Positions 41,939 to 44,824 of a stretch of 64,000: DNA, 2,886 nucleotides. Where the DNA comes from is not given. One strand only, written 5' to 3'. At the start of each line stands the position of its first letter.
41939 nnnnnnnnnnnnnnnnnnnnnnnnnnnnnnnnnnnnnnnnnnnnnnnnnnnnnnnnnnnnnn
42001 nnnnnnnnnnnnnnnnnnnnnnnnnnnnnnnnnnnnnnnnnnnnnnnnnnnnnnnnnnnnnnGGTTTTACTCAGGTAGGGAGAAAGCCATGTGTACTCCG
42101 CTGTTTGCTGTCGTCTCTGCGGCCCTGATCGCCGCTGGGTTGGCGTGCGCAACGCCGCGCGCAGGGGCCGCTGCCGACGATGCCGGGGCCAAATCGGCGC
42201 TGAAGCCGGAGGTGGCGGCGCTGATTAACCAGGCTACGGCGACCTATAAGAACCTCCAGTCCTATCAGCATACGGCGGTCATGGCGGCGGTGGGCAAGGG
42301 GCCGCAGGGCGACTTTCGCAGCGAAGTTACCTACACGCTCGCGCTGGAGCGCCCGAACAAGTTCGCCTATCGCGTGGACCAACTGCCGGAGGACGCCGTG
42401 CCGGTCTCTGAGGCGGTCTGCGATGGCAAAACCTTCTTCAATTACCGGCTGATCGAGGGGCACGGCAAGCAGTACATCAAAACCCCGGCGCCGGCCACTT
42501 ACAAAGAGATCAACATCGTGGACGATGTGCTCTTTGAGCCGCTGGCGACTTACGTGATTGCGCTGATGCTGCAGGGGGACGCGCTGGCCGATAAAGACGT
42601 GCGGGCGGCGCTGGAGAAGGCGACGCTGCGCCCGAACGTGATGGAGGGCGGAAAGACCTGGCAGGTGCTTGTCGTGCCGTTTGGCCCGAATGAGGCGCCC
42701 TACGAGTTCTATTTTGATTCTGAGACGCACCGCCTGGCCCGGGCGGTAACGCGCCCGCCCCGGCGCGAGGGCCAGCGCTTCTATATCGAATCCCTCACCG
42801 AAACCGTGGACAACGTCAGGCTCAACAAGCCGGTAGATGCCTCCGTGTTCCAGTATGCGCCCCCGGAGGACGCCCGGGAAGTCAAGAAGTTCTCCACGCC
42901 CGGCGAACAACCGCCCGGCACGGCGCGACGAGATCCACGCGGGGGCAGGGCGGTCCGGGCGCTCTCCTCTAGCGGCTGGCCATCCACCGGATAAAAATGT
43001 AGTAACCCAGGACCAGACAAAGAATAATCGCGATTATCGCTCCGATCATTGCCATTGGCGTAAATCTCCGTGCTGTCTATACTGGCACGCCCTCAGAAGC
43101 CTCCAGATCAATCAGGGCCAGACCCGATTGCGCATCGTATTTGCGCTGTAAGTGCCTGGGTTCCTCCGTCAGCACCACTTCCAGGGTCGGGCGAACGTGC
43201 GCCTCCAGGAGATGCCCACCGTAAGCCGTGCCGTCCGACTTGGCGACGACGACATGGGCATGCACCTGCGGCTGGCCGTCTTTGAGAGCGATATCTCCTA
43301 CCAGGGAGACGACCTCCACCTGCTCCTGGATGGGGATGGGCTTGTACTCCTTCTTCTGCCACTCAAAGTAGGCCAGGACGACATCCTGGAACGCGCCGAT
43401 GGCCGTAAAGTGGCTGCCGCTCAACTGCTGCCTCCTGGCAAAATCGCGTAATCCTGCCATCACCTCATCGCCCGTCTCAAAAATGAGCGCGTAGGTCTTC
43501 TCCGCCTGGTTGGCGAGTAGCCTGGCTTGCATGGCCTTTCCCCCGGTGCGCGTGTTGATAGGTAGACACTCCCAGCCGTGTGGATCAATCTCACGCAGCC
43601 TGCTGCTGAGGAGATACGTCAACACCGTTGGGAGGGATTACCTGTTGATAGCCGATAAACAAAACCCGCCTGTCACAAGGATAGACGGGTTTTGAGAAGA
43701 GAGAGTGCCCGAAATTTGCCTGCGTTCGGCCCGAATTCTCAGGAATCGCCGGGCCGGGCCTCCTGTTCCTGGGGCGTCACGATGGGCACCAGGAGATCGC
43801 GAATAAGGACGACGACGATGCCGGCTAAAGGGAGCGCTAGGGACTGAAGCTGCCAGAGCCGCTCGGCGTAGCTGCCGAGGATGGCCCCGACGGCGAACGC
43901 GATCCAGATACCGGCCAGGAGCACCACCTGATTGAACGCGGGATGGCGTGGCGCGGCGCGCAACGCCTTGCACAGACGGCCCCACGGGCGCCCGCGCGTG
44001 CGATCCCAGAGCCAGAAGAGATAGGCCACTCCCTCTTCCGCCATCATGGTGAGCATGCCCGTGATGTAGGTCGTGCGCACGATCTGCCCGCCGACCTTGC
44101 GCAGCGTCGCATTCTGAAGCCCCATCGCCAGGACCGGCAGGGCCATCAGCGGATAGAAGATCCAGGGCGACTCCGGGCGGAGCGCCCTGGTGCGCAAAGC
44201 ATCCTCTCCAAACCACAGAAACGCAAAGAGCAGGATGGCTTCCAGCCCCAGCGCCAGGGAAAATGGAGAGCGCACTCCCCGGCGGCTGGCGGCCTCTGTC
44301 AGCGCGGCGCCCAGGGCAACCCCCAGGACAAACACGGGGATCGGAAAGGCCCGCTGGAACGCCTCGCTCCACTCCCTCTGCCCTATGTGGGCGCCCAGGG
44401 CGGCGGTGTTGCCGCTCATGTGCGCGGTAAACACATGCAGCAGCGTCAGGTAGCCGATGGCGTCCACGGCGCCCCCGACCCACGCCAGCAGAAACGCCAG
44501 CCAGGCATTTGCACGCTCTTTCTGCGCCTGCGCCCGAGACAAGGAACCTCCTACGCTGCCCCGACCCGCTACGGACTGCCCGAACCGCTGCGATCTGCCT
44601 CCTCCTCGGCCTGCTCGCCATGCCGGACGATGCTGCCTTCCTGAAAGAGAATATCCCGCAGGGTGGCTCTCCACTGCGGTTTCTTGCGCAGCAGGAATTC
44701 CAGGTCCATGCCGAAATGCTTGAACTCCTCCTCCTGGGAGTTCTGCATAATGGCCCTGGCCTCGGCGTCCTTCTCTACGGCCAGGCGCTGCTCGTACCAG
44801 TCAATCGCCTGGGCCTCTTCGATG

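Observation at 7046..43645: New ~80-bp MITE-like family with 9-10-bp target-site duplications (4 copies in 64 kb)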

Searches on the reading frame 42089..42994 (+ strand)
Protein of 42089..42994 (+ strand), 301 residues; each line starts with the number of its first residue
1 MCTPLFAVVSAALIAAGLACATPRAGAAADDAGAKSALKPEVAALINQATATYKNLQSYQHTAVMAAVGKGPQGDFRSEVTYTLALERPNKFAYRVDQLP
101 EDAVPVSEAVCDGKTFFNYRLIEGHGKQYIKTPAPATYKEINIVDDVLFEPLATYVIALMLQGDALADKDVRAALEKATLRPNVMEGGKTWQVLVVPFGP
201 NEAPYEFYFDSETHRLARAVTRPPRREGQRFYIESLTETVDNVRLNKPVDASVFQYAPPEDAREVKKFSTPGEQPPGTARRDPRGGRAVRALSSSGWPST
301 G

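Call 75: find_encoding_contigs(protein=window:42089-42994:+, flank=2000, max_places=6)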
Protein window:42089-42994:+ (301 aa): 20 contigs read that carry it; 6 places shown.
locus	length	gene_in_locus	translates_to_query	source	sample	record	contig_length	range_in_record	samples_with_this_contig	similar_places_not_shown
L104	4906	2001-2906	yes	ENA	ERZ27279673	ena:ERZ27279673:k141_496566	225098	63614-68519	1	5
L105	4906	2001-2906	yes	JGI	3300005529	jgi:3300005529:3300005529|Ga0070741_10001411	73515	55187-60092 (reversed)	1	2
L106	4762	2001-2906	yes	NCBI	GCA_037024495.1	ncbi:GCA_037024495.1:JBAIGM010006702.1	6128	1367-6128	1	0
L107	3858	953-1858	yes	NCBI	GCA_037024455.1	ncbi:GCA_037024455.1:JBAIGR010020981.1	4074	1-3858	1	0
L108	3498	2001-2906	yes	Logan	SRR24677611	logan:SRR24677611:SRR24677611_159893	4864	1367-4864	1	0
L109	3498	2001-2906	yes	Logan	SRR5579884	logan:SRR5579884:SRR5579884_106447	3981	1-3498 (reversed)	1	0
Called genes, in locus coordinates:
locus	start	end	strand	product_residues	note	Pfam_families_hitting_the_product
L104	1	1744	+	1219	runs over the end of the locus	-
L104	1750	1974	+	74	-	-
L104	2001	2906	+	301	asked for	PF09865:DUF2092 (weak)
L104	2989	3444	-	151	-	PF03479:PCC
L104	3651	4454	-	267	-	PF06912:DUF1275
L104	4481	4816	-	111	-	PF22277:EncFtn-like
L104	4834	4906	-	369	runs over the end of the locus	PF07568:HisKA_2, PF13581:HATPase_c_2, PF02518:HATPase_c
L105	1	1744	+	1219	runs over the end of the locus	-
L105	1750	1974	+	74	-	-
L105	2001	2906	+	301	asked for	PF09865:DUF2092 (weak)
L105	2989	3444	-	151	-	PF03479:PCC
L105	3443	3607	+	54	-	-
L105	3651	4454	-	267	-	PF06912:DUF1275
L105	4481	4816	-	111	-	PF22277:EncFtn-like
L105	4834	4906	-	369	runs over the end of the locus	PF07568:HisKA_2, PF13581:HATPase_c_2, PF02518:HATPase_c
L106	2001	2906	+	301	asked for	PF09865:DUF2092 (weak)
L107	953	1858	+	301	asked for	PF09865:DUF2092 (weak)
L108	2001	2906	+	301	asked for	PF09865:DUF2092 (weak)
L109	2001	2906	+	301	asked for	PF09865:DUF2092 (weak)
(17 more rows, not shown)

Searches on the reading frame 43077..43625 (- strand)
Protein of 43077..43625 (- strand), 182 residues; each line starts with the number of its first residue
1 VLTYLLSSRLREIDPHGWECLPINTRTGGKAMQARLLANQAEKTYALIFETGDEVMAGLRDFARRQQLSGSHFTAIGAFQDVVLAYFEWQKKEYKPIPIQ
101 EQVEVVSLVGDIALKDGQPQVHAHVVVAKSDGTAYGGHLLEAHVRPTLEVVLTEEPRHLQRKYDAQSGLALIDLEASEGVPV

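Call 11: search_protein_families(library=pfam, proteins=[window:43077-43625:-])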
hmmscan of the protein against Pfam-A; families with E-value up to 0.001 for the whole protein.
window:43077-43625:- (182 aa): 1 family
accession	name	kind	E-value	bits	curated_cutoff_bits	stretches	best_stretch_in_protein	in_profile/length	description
PF03479.20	PCC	-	9.7e-30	103.7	25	1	44-154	2-114/117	Plants and Prokaryotes Conserved (PCC) domain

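Call 42: find_encoding_contigs(protein=window:43077-43625:-, flank=1500, max_places=10)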
Protein window:43077-43625:- (182 aa): no gene with exactly this product is on record in the collection.

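Call 43: find_encoding_contigs(protein=window:43077-43541:-, flank=1500, max_places=10)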
Protein window:43077-43541:- (154 aa): no gene with exactly this product is on record in the collection.

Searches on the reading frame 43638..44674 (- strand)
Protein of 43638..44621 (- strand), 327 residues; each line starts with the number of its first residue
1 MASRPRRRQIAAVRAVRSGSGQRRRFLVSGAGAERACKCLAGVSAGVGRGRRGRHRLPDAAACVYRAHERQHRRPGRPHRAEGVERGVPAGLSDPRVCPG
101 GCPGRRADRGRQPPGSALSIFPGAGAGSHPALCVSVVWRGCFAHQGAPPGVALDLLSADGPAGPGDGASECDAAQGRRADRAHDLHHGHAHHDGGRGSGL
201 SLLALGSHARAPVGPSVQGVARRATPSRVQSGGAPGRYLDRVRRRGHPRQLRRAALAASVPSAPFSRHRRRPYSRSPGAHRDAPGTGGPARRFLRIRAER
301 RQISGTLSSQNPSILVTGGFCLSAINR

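Call 11: search_protein_families(library=pfam, proteins=[window:43638-44621:-, window:43739-44674:-])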
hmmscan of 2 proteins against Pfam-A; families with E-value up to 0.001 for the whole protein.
window:43638-44621:- (327 aa): 0 families

window:43739-44674:- (311 aa): 1 family
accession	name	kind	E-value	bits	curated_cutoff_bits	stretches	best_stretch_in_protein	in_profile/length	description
PF06912.16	DUF1275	-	4.1e-39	134.8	25.4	1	59-291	1-192/193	Protein of unknown function (DUF1275)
